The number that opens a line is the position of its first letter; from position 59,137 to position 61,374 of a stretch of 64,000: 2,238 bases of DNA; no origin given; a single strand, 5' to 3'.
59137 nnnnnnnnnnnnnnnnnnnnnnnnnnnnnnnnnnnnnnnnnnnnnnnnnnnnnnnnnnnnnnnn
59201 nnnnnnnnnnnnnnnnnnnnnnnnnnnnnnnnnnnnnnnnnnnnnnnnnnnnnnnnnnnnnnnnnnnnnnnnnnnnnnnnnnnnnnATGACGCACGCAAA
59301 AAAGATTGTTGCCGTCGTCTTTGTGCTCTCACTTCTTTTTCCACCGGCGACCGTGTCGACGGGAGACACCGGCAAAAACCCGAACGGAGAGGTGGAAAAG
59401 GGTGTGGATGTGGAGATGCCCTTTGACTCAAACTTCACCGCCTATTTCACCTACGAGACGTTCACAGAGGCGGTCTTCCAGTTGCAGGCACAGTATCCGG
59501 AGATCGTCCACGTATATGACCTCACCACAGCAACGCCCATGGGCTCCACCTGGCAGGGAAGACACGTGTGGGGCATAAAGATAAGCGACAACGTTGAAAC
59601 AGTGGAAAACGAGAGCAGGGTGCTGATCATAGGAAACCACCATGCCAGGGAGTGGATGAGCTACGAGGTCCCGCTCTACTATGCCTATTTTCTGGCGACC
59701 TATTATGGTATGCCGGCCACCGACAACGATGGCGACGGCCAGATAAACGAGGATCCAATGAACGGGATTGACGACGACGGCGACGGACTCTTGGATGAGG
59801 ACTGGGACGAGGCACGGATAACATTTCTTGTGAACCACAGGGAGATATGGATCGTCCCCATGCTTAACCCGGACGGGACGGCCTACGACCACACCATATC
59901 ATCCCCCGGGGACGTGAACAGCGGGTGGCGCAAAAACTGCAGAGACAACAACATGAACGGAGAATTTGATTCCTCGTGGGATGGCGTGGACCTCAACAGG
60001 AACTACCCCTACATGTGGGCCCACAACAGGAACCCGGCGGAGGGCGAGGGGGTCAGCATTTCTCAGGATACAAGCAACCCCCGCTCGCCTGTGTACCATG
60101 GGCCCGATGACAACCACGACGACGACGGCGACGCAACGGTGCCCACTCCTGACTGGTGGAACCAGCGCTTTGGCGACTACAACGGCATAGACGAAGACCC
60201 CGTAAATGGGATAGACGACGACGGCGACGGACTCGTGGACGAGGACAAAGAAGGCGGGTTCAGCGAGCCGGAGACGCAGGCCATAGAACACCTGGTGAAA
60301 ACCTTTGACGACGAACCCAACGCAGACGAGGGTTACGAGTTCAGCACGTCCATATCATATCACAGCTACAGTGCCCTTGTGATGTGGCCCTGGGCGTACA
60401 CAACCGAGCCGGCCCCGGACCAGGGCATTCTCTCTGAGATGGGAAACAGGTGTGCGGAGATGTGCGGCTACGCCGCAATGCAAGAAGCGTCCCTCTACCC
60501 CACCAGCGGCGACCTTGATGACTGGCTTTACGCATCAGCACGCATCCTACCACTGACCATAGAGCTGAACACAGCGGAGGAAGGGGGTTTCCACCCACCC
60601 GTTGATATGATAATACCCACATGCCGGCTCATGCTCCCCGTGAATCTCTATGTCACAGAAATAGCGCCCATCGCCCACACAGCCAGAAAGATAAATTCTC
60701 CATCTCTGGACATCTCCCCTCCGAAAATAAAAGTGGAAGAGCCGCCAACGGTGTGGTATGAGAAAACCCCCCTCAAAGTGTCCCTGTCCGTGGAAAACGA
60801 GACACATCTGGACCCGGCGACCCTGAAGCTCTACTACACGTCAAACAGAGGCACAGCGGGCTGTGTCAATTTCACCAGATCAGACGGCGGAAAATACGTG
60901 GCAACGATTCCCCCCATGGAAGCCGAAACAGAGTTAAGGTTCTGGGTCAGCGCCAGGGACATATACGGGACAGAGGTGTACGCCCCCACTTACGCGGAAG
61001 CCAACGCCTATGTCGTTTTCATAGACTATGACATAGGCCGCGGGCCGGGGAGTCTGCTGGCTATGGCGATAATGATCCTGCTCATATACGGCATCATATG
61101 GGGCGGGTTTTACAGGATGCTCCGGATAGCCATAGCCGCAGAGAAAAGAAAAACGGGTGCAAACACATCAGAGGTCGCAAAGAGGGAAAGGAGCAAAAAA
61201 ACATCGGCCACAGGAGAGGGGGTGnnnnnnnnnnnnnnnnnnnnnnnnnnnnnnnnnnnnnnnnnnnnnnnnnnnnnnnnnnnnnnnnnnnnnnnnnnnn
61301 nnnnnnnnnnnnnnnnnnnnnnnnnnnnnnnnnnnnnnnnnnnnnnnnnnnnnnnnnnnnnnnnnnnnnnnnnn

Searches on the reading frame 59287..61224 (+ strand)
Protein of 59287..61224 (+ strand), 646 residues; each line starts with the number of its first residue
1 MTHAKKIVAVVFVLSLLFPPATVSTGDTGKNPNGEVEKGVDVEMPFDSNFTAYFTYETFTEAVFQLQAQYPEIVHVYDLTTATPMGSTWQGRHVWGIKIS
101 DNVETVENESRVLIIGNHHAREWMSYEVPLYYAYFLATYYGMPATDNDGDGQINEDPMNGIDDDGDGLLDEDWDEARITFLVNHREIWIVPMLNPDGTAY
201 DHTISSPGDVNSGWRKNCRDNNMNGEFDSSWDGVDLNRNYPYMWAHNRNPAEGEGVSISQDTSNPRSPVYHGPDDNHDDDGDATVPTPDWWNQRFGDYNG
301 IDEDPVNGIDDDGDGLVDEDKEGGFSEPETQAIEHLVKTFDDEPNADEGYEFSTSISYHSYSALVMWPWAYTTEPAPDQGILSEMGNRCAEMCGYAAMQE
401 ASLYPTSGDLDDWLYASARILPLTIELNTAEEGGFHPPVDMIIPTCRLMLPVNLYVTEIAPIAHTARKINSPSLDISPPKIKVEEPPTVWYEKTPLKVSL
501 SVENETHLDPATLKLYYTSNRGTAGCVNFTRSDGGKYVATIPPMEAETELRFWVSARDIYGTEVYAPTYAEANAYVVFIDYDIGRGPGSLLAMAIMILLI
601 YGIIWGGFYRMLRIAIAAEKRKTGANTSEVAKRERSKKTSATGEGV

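Call 11: search_protein_families(library=pfam, proteins=[window:59287-61224:+], max_evalue=0.00001)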
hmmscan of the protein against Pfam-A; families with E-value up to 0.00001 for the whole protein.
seq(646 aa): 1 family
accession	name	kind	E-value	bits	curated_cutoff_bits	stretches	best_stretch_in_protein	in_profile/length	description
PF00246.29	Peptidase_M14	-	1e-50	173.5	21.6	1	65-447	7-281/286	Zinc carboxypeptidase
